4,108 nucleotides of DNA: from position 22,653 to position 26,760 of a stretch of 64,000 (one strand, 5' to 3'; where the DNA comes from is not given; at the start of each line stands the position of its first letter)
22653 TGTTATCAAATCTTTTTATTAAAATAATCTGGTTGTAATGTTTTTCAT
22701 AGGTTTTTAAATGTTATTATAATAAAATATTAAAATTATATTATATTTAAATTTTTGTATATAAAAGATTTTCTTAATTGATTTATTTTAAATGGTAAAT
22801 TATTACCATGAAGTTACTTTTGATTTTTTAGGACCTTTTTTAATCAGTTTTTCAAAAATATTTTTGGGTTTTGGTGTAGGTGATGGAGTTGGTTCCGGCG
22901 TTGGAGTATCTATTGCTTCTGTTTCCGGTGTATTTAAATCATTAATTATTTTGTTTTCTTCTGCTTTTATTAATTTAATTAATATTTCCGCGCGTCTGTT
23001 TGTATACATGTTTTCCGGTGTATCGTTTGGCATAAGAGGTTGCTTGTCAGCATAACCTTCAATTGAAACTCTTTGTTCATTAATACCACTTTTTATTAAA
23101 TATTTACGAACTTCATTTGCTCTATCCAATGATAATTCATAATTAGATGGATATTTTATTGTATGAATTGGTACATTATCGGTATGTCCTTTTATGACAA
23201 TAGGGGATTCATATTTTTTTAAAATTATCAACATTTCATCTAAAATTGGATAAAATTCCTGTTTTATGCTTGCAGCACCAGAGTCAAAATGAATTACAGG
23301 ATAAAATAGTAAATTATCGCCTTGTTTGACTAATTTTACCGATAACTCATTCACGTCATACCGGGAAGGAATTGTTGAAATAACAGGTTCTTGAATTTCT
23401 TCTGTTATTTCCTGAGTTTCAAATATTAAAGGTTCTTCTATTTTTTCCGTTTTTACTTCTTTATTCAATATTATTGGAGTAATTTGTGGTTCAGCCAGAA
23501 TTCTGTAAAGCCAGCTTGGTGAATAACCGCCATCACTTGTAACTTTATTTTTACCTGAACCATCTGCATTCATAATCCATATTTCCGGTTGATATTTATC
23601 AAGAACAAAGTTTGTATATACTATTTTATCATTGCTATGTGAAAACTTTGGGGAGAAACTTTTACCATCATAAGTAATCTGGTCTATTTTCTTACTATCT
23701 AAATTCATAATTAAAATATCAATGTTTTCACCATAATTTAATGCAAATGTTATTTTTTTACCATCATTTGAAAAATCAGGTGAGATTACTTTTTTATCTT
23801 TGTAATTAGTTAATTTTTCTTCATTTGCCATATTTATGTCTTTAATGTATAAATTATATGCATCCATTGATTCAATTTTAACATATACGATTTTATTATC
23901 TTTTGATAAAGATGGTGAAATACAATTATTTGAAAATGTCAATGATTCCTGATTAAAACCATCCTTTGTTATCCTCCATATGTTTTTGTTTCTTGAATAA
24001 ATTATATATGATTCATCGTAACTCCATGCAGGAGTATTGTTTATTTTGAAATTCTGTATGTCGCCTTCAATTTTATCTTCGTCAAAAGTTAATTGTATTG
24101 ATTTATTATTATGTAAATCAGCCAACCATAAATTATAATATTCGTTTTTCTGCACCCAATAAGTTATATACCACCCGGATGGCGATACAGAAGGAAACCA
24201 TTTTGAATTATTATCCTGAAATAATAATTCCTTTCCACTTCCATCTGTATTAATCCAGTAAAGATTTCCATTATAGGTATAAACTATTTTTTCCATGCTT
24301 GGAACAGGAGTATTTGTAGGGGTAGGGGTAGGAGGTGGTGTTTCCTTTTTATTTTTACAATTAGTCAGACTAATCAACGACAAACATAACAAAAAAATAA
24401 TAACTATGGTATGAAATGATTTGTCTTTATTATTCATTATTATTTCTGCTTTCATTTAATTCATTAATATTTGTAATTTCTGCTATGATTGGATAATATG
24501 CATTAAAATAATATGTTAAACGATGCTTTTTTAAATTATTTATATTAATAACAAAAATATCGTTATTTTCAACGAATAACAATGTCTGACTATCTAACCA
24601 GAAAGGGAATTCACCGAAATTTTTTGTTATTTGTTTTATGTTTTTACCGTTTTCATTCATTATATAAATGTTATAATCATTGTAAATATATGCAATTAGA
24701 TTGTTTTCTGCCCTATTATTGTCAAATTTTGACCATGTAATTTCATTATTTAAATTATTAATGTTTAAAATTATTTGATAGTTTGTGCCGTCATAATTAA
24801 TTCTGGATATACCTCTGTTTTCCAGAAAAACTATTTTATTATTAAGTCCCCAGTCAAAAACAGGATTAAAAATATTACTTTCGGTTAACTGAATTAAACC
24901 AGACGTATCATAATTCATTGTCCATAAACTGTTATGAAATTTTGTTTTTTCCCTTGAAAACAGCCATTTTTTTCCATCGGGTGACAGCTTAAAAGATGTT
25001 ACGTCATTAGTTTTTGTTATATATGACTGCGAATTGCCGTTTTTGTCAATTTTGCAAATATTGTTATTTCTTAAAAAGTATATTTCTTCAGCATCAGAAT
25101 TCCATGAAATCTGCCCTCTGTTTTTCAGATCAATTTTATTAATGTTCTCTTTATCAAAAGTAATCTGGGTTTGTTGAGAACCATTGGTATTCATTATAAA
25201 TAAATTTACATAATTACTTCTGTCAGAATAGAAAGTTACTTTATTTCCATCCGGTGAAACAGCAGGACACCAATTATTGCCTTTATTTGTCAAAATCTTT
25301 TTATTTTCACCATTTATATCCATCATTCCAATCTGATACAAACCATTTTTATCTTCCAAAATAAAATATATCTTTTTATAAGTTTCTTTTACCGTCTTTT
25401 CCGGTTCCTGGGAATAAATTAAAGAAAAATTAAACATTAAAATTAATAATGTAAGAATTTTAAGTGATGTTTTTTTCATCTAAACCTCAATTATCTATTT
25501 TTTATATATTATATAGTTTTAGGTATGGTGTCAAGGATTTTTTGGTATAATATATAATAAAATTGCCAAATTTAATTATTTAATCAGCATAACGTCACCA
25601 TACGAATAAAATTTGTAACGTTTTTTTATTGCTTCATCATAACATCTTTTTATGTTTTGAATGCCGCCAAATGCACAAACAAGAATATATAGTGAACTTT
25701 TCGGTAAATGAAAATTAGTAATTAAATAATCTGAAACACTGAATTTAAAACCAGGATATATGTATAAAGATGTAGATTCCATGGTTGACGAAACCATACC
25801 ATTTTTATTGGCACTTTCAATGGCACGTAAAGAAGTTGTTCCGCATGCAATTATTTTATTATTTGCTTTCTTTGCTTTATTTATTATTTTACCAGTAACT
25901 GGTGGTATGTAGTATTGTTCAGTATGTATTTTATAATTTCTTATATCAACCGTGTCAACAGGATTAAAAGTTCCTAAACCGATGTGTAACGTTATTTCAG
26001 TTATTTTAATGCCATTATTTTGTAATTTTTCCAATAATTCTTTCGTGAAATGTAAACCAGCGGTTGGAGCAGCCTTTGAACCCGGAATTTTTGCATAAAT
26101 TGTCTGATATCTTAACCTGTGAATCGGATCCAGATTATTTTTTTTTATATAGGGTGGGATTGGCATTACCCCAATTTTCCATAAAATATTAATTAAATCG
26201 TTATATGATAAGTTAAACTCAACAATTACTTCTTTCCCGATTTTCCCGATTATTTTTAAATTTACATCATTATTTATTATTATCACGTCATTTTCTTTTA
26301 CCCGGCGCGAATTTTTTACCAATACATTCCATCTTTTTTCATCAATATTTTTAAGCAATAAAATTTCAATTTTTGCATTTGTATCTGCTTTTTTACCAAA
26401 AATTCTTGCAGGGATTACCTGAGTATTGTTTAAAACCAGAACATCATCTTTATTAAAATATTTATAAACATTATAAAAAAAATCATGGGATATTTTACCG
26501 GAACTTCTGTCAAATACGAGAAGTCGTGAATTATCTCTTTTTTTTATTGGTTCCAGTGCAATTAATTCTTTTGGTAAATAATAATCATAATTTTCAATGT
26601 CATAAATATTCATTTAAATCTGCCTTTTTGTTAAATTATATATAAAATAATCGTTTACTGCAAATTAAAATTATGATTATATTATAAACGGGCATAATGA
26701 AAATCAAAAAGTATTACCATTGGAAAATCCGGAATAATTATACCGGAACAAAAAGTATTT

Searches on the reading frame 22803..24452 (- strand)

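Call 27: search_protein_families(library=pfam, proteins=[window:22803-24452:-], max_evalue=0.00001)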
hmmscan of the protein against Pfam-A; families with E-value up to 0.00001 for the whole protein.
window:22803-24452:- (549 aa): 1 family
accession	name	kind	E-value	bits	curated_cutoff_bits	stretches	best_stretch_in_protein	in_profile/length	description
PF00691.25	OmpA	-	8.6e-18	64.9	27.2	1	389-486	2-98/98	OmpA family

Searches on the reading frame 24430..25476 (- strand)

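Call 27: search_protein_families(library=pfam, proteins=[window:24430-25476:-], max_evalue=0.00001)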
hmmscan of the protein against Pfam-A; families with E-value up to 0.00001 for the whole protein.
window:24430-25476:- (348 aa): 1 family
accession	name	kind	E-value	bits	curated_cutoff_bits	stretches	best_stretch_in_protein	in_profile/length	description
PF07676.18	PD40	-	6.4e-10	39.2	20.9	1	59-93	2-37/38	WD40-like Beta Propeller Repeat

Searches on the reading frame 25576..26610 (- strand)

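Call 27: search_protein_families(library=pfam, proteins=[window:25576-26610:-], max_evalue=0.00001)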
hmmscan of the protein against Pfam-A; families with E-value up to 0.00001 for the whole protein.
window:25576-26610:- (344 aa): 1 family
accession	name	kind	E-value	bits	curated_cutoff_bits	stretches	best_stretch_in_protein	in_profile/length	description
PF02547.20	Queuosine_synth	-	8.9e-121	403.4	25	1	6-343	2-322/322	Queuosine biosynthesis protein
